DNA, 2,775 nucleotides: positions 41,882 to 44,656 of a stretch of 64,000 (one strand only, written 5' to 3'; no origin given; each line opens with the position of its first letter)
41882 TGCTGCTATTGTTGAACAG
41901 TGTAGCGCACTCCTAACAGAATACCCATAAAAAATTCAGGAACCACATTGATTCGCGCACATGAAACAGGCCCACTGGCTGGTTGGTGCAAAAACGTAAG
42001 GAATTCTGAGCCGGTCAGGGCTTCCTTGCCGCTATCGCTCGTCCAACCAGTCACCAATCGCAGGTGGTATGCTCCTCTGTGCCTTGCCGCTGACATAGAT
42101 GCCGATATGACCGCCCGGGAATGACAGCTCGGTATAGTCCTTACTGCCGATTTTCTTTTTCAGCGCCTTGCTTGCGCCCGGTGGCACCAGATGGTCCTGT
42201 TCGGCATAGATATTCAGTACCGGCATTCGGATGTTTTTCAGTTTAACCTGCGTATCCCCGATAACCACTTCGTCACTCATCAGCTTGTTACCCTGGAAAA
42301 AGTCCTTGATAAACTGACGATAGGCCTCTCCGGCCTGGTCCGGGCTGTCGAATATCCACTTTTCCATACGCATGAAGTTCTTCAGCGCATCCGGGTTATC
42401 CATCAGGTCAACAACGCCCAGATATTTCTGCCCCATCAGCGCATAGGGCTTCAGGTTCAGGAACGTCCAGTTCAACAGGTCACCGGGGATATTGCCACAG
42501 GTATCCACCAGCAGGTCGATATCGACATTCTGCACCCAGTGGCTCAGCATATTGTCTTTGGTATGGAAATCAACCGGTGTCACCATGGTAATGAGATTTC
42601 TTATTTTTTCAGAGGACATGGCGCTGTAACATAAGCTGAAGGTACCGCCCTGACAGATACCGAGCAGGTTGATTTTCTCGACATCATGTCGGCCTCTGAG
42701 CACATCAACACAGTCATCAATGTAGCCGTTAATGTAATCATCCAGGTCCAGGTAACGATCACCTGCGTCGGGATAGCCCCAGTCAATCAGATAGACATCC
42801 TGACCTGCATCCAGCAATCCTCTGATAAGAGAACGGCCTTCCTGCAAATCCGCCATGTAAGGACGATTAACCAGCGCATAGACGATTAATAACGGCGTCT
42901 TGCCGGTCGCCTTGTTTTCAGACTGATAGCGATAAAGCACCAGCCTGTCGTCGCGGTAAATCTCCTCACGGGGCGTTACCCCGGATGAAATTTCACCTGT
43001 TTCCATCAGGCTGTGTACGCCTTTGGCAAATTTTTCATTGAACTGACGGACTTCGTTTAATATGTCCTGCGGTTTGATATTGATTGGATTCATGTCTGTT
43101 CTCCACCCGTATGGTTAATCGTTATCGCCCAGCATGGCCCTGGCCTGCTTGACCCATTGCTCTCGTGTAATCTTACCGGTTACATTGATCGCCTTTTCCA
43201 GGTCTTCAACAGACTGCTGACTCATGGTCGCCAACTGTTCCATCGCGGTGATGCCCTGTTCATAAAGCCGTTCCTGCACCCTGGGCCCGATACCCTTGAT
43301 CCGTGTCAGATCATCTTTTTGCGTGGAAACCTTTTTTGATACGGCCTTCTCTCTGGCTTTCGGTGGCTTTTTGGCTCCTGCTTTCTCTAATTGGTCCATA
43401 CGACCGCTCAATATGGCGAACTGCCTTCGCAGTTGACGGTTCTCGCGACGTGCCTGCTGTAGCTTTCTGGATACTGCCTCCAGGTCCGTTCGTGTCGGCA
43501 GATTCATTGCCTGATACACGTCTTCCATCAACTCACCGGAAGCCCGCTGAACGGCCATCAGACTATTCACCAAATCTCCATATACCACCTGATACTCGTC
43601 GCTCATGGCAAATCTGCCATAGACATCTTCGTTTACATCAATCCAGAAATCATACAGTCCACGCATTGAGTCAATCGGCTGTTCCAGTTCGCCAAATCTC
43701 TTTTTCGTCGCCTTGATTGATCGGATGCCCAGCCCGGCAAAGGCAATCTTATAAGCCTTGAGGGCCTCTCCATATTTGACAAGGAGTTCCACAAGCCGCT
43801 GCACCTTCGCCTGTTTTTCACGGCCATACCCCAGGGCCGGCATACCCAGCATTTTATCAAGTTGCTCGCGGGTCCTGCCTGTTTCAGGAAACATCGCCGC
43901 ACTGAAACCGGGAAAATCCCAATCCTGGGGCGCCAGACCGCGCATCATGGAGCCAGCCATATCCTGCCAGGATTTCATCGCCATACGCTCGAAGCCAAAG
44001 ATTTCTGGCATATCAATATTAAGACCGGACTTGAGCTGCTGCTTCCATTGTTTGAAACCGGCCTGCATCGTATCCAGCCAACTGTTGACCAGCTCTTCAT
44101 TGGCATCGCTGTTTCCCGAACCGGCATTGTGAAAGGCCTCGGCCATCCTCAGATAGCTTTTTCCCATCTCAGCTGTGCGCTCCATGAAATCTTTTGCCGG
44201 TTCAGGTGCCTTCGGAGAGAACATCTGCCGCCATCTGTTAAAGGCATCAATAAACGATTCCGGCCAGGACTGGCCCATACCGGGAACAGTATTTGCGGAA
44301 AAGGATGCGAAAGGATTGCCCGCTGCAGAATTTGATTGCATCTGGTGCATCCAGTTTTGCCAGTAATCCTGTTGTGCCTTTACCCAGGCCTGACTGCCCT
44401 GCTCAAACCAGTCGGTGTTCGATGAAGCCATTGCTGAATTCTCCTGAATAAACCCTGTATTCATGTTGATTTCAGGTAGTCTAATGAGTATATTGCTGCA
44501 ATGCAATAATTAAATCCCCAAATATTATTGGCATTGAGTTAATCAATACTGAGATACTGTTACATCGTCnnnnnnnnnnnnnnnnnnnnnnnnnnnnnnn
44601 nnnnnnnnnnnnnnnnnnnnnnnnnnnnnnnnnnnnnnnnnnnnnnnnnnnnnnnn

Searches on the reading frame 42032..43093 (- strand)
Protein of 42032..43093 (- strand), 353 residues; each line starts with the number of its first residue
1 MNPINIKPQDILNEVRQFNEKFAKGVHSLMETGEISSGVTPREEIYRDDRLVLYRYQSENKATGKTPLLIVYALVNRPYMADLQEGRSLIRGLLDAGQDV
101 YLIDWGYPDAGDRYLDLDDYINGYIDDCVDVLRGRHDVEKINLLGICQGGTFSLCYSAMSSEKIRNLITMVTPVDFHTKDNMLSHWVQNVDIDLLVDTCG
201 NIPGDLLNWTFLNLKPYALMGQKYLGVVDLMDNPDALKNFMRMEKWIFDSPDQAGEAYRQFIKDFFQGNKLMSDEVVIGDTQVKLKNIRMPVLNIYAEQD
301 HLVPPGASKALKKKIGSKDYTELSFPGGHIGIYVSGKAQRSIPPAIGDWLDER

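Call 4: search_protein_families(library=pfam, proteins=[window:42032-43093:-], max_evalue=0.01)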
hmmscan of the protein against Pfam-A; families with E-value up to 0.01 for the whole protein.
window:42032-43093:- (353 aa): 7 families
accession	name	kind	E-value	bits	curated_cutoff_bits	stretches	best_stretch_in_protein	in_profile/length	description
PF00561.26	Abhydrolase_1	-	1.8e-30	106.9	25.8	1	67-333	2-242/245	alpha/beta hydrolase fold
PF11339.14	DUF3141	-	4e-07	29.5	29.7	1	139-308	141-317/582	Protein of unknown function (DUF3141)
PF12146.15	Hydrolase_4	-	7.5e-07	29.1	27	1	282-327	184-229/239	Serine aminopeptidase, S33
PF07167.19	PhaC_N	-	7e-05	23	23.7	1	39-91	119-171/173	Poly-beta-hydroxybutyrate polymerase (PhaC) N-terminus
PF01738.24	DLH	-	0.00014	22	21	0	283-317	137-171/217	Dienelactone hydrolase family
PF06850.17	PHB_depo_C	-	0.00054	19.9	27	1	252-351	96-200/203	PHB de-polymerase C-terminus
PF02089.21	Palm_thioest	-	0.0081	16.3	26.8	0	98-270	31-189/254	Palmitoyl protein thioesterase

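Call 20: list_cluster_members(proteins=[P0001, window:42032-43093:-, window:38780-40135:-, window:40197-41828:-, window:41600-41869:-, window:41600-41803:-])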
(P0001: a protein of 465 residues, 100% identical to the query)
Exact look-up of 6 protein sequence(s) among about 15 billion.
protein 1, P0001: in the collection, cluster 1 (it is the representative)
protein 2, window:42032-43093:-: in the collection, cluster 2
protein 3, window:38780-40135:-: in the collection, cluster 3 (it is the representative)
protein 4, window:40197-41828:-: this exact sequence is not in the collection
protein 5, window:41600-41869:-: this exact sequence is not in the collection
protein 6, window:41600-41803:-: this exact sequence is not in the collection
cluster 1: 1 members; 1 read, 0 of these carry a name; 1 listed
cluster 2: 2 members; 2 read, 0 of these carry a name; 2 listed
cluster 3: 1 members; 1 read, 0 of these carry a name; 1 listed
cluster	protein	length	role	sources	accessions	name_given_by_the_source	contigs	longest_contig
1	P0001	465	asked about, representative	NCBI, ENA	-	-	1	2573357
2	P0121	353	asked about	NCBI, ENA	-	-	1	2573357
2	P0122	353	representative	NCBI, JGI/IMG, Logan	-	-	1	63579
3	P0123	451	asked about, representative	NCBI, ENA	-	-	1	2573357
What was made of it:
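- Tried and rejected: The 89-aa, 67-aa and 543-aa ORFs are not in the protein collection (call 20).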

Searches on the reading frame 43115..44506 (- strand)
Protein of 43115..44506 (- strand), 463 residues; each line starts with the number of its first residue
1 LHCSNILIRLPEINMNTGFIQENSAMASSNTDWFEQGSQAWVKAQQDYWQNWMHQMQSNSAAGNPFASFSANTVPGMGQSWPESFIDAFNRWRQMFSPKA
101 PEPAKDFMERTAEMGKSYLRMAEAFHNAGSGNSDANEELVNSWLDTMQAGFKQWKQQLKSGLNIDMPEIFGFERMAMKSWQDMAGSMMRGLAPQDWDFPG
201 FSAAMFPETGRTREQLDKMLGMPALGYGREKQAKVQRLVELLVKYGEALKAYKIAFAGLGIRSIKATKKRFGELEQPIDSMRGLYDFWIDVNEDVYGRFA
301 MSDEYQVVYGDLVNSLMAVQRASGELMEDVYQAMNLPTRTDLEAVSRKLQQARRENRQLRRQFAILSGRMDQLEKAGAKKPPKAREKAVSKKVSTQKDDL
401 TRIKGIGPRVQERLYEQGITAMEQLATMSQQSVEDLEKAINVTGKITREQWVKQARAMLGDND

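Call 4: search_protein_families(library=pfam, proteins=[window:43115-44506:-], max_evalue=0.01)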
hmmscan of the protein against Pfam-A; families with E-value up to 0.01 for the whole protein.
window:43115-44506:- (463 aa): 2 families
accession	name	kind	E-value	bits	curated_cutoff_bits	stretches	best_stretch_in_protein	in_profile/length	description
PF09712.15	PHA_synth_III_E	-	9.7e-65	219.3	25.7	1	41-360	2-311/311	Poly(R)-hydroxyalkanoic acid synthase subunit (PHA_synth_III_E)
PF14520.12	HHH_5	-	1.5e-06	29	27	1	398-456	2-56/57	Helix-hairpin-helix domain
